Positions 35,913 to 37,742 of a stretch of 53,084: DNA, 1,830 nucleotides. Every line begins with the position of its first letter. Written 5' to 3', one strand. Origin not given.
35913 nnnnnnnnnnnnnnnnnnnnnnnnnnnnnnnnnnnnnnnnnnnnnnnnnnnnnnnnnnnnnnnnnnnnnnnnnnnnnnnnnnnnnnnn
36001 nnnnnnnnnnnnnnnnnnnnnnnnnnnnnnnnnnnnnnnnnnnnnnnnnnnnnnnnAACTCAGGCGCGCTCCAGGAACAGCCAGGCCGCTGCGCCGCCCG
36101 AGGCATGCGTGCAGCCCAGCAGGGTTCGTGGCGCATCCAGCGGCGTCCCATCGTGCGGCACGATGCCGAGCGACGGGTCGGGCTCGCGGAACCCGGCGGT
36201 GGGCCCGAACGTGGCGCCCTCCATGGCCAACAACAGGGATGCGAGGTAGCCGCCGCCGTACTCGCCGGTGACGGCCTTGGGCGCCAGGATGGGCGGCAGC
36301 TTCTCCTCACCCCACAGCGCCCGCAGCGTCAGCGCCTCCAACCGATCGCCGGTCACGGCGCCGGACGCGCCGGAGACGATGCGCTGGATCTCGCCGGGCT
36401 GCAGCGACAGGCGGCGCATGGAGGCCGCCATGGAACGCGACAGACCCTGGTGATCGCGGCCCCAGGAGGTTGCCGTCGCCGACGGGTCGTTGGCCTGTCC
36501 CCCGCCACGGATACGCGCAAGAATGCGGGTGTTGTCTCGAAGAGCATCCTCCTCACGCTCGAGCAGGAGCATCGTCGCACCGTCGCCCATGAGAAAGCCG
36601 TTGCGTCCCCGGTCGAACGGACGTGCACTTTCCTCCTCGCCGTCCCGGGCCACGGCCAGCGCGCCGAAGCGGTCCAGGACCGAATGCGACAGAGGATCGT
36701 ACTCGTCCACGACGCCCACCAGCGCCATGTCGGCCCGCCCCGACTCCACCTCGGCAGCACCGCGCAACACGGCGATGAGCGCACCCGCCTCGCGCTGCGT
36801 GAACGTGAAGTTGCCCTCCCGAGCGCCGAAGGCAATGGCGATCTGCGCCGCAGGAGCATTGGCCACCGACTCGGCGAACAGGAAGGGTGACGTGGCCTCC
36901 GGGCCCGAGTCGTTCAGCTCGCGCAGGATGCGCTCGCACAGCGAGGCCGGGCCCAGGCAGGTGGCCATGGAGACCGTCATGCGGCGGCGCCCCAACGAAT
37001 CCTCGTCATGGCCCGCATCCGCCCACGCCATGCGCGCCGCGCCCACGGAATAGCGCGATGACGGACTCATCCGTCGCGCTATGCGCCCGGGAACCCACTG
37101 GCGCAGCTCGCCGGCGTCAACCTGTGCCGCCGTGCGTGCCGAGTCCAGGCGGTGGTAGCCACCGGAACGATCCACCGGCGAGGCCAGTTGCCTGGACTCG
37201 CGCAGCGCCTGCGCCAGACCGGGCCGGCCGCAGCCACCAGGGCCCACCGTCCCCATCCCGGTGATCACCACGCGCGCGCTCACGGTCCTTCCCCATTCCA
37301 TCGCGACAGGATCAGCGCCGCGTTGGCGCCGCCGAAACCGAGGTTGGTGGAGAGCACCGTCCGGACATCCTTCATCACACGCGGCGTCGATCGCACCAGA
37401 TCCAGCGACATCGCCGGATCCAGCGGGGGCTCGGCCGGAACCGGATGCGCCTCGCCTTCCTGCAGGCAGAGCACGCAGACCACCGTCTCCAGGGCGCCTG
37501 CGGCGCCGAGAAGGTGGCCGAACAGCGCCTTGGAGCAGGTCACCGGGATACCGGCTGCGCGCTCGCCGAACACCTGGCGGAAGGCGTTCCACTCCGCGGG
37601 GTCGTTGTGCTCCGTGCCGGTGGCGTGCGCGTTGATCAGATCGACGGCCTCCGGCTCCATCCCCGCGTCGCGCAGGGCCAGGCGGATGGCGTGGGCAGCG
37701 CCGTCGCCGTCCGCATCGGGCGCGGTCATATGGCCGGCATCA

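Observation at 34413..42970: Compact orphan KS / CLF-like / ACP / AMP-ligase / flavin-halogenase / CrtI-like cluster with no KR, DH, cyclase or thioesterase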

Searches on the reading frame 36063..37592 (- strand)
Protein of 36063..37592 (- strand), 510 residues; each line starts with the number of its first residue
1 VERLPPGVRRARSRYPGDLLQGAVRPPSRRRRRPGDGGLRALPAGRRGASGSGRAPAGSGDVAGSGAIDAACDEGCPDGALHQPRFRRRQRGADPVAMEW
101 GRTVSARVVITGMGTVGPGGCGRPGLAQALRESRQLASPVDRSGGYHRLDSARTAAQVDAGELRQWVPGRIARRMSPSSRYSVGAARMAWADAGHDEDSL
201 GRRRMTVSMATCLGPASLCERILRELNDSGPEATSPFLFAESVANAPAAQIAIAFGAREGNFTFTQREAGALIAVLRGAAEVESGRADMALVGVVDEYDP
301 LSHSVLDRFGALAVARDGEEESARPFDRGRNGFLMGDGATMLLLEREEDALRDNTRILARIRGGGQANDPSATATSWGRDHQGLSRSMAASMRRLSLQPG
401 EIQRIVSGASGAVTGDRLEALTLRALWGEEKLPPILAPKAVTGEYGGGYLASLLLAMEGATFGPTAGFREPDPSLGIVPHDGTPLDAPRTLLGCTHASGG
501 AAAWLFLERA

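Call 4: search_protein_families(library=pfam, proteins=[window:36063-37592:-], max_evalue=0.01)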
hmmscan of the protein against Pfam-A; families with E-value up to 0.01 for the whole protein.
window:36063-37592:- (510 aa): 2 families
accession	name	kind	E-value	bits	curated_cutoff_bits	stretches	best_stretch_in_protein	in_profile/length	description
PF00109.32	ketoacyl-synt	-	1.6e-30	107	20.8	1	107-350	3-252/252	Beta-ketoacyl synthase, N-terminal domain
PF02801.28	Ketoacyl-synt_C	-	4.2e-05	24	20.8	1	358-466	1-116/119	Beta-ketoacyl synthase, C-terminal domain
